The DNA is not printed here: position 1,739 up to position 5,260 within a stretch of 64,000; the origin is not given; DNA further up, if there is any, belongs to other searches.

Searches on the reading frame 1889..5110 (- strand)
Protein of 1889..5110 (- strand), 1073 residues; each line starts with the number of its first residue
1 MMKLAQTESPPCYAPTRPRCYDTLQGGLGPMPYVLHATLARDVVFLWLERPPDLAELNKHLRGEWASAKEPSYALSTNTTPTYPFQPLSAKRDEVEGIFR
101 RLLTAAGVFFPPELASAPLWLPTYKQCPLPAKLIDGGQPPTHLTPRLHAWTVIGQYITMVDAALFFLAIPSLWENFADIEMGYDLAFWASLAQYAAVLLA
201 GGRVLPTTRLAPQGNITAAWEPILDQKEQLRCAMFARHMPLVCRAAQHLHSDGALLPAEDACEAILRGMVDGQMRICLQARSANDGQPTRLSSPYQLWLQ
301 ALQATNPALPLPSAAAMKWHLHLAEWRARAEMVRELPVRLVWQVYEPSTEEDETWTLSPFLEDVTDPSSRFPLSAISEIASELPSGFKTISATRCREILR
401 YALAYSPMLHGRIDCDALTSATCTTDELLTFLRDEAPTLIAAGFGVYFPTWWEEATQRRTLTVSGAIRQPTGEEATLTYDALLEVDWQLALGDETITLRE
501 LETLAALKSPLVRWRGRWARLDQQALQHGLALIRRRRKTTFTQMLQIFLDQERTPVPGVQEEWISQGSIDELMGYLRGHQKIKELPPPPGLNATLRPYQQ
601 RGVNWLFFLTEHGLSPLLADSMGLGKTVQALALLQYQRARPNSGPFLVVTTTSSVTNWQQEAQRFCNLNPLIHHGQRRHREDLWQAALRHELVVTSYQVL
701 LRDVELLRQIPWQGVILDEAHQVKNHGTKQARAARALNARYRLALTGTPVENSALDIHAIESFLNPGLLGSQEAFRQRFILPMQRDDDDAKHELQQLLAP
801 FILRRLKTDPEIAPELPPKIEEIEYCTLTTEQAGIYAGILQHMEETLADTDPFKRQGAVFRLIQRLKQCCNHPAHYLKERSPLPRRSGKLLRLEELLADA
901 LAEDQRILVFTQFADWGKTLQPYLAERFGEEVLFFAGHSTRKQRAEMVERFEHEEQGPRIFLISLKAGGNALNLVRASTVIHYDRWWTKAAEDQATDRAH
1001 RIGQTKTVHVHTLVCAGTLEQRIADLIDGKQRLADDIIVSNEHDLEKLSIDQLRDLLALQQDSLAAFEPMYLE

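Call 49: search_protein_families(library=pfam, proteins=[window:1889-5110:-], max_evalue=0.001)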
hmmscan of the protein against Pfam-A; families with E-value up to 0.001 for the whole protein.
window:1889-5110:- (1073 aa): 5 families
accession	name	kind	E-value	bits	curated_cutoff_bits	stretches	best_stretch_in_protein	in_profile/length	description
PF00176.29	SNF2-rel_dom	-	1.5e-65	221.7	24.9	1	598-874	1-289/290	SNF2-related domain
PF12419.13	DUF3670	-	3.6e-33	114.6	27.6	1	420-547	5-134/136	SNF2 Helicase protein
PF00271.37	Helicase_C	-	8.4e-17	61.9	23.5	1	890-1003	3-110/110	Helicase conserved C-terminal domain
PF04851.21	ResIII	-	2.2e-09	37.9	22.5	1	594-750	3-163/164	Type III restriction enzyme, res subunit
PF00270.35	DEAD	-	0.00014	22.1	26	1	618-750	19-161/167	DEAD/DEAH box helicase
